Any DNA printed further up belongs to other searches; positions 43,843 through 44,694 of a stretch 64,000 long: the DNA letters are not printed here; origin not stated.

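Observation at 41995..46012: Gingipain-like C25 peptidase followed by two tandem paralogous Cys-framework secreted proteins and a glutaminyl cyclase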

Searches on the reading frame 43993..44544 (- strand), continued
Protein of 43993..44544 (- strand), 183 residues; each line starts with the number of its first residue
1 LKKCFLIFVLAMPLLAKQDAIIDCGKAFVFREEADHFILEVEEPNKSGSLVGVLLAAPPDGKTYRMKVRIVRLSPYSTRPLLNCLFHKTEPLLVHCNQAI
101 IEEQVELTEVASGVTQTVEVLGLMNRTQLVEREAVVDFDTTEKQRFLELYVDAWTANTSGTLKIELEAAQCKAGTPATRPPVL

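Call 33: search_solved_structures(query=P0004, max_evalue=0.01, show_alignments=2)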
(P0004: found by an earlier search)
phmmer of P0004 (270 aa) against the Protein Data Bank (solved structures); distinct sequences matched with E-value up to 0.01: 1.
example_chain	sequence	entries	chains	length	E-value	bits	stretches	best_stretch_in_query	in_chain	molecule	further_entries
3mbr_X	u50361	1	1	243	0.00015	24.4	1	56-258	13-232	Glutamine cyclotransferase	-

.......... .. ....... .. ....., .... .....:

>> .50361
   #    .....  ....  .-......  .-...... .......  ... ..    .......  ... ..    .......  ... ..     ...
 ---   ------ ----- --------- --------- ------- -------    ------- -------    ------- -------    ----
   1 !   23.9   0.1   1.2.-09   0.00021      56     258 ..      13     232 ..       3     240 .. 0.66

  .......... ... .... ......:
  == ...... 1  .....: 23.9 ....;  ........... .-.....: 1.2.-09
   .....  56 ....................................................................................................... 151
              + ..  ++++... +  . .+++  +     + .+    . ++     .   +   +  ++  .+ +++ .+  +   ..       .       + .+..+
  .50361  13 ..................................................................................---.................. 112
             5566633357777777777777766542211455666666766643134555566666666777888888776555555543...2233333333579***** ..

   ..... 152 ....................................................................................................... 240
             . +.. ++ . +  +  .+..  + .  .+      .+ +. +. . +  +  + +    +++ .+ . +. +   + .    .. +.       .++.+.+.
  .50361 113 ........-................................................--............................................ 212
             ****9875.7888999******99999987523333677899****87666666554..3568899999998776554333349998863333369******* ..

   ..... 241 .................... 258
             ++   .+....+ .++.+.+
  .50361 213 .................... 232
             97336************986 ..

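Call 38: predict_structure(alignment_id=A4)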
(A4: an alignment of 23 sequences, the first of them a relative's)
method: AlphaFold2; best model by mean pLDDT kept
length: 183 residues; sequences in the alignment: 23
mean_pLDDT: 91.0   pTM: 0.83
mean pLDDT of the five models: 91.0, 90.4, 90.3, 89.1, 88.5
residues with pLDDT >= 90: 141; 70-90: 25; 50-70: 16; < 50: 1
segments of 3 or more residues with pLDDT < 50: none
pLDDT, mean of each block of 10 residues (from residue 1): 66 75 96 95 97 96 98 89 94 93 94 97 97 96 98 96 97 75 51
secondary structure, 60 per line:
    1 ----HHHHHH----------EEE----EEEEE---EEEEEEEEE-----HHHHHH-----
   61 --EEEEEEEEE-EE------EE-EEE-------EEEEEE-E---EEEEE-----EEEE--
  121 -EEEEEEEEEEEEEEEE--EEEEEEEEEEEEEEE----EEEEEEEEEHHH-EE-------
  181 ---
elements in order: H5-10 E21-23 E28-32 E36-44 H50-55 E63-71 E84-86 E94-99 E105-109 E115-118 E122-137 E140-154 E159-167

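Call 41: search_solved_structures(query=A5, max_evalue=0.01, show_alignments=5)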
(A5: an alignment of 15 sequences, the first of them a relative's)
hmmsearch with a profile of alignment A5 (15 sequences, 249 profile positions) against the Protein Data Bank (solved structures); distinct sequences matched with E-value up to 0.01: 3.
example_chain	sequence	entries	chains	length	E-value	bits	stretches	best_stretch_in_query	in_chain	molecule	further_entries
3nol_A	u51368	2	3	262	2e-14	56.2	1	32-239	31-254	Glutamine cyclotransferase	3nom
3mbr_X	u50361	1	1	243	7.2e-11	44.6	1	30-239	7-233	Glutamine cyclotransferase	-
2faw_A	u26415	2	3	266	3.6e-10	42.3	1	32-241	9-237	glutamine cyclotransferase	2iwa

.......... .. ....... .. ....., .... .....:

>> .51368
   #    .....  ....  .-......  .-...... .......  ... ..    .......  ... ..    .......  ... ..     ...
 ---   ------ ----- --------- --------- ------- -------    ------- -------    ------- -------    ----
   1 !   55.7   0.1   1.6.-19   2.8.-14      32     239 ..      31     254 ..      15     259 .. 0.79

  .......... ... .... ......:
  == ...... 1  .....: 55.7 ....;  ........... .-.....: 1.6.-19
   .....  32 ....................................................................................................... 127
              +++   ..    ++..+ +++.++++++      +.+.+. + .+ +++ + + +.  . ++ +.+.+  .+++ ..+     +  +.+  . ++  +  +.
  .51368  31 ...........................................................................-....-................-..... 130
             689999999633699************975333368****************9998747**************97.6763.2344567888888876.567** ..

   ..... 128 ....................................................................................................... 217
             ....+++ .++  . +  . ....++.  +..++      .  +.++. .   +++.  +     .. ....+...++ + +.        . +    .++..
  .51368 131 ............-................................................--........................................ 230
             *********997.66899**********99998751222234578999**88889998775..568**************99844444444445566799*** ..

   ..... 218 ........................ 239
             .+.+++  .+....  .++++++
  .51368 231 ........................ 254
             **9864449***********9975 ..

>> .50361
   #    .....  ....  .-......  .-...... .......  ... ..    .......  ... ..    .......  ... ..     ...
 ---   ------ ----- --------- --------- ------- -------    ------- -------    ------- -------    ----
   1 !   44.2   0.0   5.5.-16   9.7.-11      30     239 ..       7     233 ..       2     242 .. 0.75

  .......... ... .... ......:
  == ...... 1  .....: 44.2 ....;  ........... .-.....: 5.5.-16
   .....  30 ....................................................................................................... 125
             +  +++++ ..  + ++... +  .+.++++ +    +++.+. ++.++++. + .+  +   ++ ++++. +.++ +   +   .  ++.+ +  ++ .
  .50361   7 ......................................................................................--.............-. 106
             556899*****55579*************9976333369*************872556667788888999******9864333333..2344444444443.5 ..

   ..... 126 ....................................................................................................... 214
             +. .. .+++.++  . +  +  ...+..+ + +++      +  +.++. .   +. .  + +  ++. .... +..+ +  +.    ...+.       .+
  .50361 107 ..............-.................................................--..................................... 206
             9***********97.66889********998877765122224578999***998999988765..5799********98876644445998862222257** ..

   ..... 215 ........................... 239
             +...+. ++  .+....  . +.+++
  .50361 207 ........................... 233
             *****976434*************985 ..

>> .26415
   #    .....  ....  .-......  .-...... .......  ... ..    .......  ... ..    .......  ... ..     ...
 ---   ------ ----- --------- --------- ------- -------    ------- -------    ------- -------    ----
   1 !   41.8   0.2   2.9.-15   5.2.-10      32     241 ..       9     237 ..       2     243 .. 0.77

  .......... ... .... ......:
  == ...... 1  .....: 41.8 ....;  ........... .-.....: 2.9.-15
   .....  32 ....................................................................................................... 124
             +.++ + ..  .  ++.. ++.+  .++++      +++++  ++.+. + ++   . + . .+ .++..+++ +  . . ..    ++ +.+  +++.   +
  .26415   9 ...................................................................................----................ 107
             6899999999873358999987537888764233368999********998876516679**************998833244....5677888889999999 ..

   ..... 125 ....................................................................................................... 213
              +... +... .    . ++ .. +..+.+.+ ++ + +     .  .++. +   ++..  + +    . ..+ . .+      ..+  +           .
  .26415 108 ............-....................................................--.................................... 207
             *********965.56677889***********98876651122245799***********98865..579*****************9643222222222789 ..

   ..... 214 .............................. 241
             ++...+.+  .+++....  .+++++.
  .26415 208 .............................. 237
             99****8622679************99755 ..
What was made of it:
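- On Type I glutaminyl cyclase (PF05096): Profile hits to 3nol, 3mbr and 2faw (call 41).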

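Call 46: find_encoding_contigs(protein=P0085, flank=6000, max_places=2)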
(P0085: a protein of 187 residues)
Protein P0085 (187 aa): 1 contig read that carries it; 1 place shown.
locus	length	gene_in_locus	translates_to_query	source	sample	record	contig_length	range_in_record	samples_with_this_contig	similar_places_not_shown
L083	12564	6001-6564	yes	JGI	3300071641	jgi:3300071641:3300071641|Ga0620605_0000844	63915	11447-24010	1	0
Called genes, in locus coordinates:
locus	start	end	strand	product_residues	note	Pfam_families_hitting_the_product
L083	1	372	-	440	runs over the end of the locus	PF03349:Toluene_X (faint)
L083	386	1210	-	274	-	PF00398:RrnaAD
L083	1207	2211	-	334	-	PF00814:TsaD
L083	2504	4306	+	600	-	-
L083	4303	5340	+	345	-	-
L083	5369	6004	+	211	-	-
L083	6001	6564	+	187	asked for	-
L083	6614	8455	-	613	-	PF07811:TadE (weak), PF13400:Tad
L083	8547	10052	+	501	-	PF22694:CtpB_N-like, PF13180:PDZ_2 (weak), PF17820:PDZ_6 (weak), PF03572:Peptidase_S41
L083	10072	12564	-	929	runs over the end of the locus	-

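Call 47: find_encoding_contigs(protein=P0083, flank=6000, max_places=2)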
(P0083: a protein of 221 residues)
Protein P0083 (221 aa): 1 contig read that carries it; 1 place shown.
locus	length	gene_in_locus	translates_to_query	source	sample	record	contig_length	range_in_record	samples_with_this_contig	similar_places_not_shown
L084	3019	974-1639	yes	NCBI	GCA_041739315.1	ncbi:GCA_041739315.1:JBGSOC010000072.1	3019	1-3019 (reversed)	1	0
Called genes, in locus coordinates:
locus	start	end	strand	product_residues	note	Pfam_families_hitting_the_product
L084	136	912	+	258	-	PF05096:Glu_cyclase_2, PF21959:DUF6923 (faint)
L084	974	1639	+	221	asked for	-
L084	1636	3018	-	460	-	?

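Call 48: find_encoding_contigs(protein=P0080, flank=6000, max_places=2)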
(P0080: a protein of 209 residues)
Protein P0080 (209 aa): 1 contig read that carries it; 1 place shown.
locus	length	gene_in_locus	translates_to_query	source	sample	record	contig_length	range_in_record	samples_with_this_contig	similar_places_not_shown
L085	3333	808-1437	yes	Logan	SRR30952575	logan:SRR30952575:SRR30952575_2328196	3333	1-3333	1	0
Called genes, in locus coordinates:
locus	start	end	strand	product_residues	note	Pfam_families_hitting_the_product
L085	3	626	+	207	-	?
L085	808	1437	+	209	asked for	-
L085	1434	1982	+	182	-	-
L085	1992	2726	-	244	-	-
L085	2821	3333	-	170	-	?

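Call 50: fold_search(model_id=the predicted structure, library=pdb)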
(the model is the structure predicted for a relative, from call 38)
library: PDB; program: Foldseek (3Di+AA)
matches with E <= 10: 476; with E <= 0.001: 0
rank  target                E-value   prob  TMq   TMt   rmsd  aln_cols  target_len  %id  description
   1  4dni                  6.9e-02  0.13  0.15  0.12  20.0       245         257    6  Structure of Editosome protein (released 2012-12-26)
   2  3uc2_A                1.4e-01  0.41  0.21  0.28  15.9       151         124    7  Crystal structure of a DUF4426 family protein (PA0388) from Pseudomonas aeruginosa PAO1 at 2.09 A resolution (released 2011-11-23)
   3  3uc2_B                1.8e-01  0.35  0.21  0.26  15.9       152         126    9  Crystal structure of a DUF4426 family protein (PA0388) from Pseudomonas aeruginosa PAO1 at 2.09 A resolution (released 2011-11-23)
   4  9q6c_A                2.6e-01  0.96  0.21  0.18   2.5        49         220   20  Cryo-EM structure of octameric COMMD-like protein MBK5214510 from Flavobacteriaceae bacterium (released 2025-10-01)
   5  9q6a_B                3.9e-01  0.80  0.19  0.17   3.5        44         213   16  Crystal structure of octameric COMMD-like protein MBK5214510 from Flavobacteriaceae bacterium (released 2025-10-01)
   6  4z27_A                4.7e-01  0.16  0.18  0.25  11.7       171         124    9  Crystal structure of apo short hoefavidin (released 2015-08-05)
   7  8esd_S                7.1e-01  0.63  0.19  0.41   4.7        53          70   15  Crystal structure of COMMD7-COMMD9-COMMD5-COMMD10 tetramer (released 2023-05-24)
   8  8f2r_G                7.5e-01  0.66  0.19  0.18   4.7        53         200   15  Human CCC complex (released 2023-05-24)
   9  2o3o_F                7.5e-01  0.14  0.21  0.16  19.4       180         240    5  Crystal Structure of the sensor histidine kinase regulator YycI from Bacillus subtitlis (released 2007-04-10)
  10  4rti                  7.5e-01  0.12  0.22  0.23  17.3       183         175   11  The crystal structure of PsbP from Spinacia oleracea (released 2015-03-11)
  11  3rwx                  7.5e-01  0.04  0.12  0.10  24.7       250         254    8  Crystal structure of a putative outer membrane protein (BF2706) from Bacteroides fragilis NCTC 9343 at 2.40 A resolution (released 2011-06-08)
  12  2o3o_D                7.8e-01  0.12  0.19  0.15  19.7       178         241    4  Crystal Structure of the sensor histidine kinase regulator YycI from Bacillus subtitlis (released 2007-04-10)
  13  9q6a_A                8.2e-01  0.57  0.19  0.17   3.4        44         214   16  Crystal structure of octameric COMMD-like protein MBK5214510 from Flavobacteriaceae bacterium (released 2025-10-01)
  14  4z2o_A                8.2e-01  0.11  0.17  0.23  11.5       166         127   13  High resolution crystal structure of short hoefavidin-hoef-peptide complex (released 2015-07-15)
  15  6ud7_A                8.2e-01  0.08  0.18  0.10  18.8       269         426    9  Crystal structure of full-length human DCAF15-DDB1(deltaBPB)-DDA1-RBM39 in complex with indisulam (released 2019-12-18)
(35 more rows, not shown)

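Call 53: find_related_loci(query=A6, collection=metagenome_contigs, flank=6000)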
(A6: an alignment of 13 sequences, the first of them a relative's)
Query A6 (204 aa) in metagenome_contigs; peptide patterns used: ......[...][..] (x = any residue, [..] = any of these).
321 stretches matched a pattern; 1 encode a relative of the query (tblastn E <= 1e-3); 1 distinct loci.
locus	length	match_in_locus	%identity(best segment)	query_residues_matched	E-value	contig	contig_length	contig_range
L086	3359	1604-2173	24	17-192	3e-11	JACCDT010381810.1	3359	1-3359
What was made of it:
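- Tried and rejected: With the alpha subset it confirmed only one locus (call 53).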

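Call 54: find_encoding_contigs(protein=P0087, flank=6000, max_places=2)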
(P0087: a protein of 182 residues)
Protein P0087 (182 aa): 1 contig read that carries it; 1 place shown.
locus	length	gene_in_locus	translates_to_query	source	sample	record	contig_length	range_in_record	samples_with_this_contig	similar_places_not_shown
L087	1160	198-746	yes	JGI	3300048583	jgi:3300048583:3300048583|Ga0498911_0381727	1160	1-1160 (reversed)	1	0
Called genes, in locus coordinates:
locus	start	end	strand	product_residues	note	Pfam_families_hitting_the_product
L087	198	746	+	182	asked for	-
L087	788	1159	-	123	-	?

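Call 55: find_encoding_contigs(protein=P0089, flank=6000, max_places=2)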
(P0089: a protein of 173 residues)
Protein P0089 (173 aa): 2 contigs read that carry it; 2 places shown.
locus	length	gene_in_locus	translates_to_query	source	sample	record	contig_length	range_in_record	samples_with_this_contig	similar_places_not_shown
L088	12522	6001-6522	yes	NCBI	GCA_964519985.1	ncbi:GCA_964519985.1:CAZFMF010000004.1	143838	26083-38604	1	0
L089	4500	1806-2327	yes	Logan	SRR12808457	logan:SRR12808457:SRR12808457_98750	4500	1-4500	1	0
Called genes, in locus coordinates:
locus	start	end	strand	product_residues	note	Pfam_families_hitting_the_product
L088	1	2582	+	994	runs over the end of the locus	-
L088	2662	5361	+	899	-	PF03109:ABC1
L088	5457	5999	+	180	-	-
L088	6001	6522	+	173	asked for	-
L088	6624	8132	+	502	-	PF00089:Trypsin, PF13365:Trypsin_2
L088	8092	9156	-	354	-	-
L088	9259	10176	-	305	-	-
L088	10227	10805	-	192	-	-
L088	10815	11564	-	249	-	PF00106:adh_short, PF08659:KR, PF13561:adh_short_C2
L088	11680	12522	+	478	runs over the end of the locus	PF02518:HATPase_c, PF00072:Response_reg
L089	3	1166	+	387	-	?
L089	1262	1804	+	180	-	-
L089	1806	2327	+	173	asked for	-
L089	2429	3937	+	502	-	PF00089:Trypsin, PF13365:Trypsin_2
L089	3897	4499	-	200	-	?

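Call 56: find_encoding_contigs(protein=P0081, flank=6000, max_places=2)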
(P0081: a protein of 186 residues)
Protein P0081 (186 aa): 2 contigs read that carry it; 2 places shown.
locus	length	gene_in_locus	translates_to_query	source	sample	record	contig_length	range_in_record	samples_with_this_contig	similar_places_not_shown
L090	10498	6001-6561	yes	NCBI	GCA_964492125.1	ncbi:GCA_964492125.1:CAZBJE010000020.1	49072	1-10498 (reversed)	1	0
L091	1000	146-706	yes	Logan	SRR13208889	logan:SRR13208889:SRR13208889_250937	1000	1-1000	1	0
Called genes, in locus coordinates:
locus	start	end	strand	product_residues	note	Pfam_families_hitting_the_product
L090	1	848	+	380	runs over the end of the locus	PF01011:PQQ (faint), PF13570:Beta-prop_ACSF4, PF07774:EMC1_C (faint), PF25293:Beta-prop_EMC1_N (faint), PF13360:PQQ_2, PF25292:Beta-prop_CGLA (faint), PF13570:Beta-prop_ACSF4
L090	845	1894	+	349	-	PF00144:Beta-lactamase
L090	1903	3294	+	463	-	PF01225:Mur_ligase, PF08245:Mur_ligase_M, PF02875:Mur_ligase_C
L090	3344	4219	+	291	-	-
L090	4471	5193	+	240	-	PF05096:Glu_cyclase_2, PF16819:DUF5074 (faint), PF21959:DUF6923 (weak)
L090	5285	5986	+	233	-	-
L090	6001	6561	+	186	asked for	-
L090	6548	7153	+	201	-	-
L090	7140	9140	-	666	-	PF08126:Propeptide_C25, PF01364:Peptidase_C25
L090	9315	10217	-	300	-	-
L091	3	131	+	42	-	?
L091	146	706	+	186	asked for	-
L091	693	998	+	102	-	?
